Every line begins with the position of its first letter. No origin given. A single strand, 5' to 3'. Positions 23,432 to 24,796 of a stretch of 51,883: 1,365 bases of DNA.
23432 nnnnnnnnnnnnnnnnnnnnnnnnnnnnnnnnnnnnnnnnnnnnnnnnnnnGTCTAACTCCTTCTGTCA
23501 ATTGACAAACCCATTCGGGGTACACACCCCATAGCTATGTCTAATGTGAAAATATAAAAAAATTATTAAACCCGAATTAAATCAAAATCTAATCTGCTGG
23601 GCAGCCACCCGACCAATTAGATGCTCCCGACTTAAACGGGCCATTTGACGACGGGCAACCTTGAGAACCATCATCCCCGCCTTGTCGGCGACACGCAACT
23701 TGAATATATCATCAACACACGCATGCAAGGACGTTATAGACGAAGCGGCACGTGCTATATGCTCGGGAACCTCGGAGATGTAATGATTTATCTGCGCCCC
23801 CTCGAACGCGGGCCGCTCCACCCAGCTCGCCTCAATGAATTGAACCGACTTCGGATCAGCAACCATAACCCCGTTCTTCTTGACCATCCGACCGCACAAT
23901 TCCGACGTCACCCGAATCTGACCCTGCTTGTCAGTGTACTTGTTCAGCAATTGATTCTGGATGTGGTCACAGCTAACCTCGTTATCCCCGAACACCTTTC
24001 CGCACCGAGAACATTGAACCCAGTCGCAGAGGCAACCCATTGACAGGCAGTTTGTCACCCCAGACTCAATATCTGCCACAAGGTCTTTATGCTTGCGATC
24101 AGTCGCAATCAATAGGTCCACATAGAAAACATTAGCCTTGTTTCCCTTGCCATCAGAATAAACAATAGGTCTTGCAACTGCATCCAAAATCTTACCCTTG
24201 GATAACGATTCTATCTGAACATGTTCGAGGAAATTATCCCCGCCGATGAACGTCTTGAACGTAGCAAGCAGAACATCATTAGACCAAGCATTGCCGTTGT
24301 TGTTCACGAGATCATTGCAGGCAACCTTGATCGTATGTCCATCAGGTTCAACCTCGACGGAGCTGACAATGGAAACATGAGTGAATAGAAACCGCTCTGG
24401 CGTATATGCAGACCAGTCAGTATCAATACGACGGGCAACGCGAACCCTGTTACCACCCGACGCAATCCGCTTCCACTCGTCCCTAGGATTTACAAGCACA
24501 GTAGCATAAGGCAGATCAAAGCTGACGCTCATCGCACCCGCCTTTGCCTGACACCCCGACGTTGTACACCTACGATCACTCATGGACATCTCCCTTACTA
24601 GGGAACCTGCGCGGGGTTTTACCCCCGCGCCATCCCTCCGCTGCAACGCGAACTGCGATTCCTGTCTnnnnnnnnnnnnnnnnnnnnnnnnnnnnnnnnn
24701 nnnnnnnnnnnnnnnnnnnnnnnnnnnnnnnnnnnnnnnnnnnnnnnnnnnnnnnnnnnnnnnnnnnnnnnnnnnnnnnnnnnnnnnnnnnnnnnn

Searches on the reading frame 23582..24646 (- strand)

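Call 50: search_protein_families(library=pfam, proteins=[window:23582-24646:-], max_evalue=0.01)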
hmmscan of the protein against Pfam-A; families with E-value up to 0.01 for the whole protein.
window:23582-24646:- (354 aa): 0 families

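Call 51: search_protein_families(library=phrogs, proteins=[window:23582-24646:-], max_evalue=0.001)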
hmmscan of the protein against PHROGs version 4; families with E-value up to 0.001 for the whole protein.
window:23582-24646:- (354 aa): 3 families
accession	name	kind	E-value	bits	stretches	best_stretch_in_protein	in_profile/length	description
phrog_18299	-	head and packaging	1.2e-11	45.4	1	121-285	101-247/257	head maturation protease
phrog_2774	-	unknown function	5.2e-06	26.1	1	109-286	49-210/1263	-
phrog_16951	-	unknown function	0.00015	22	1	183-232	118-165/312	-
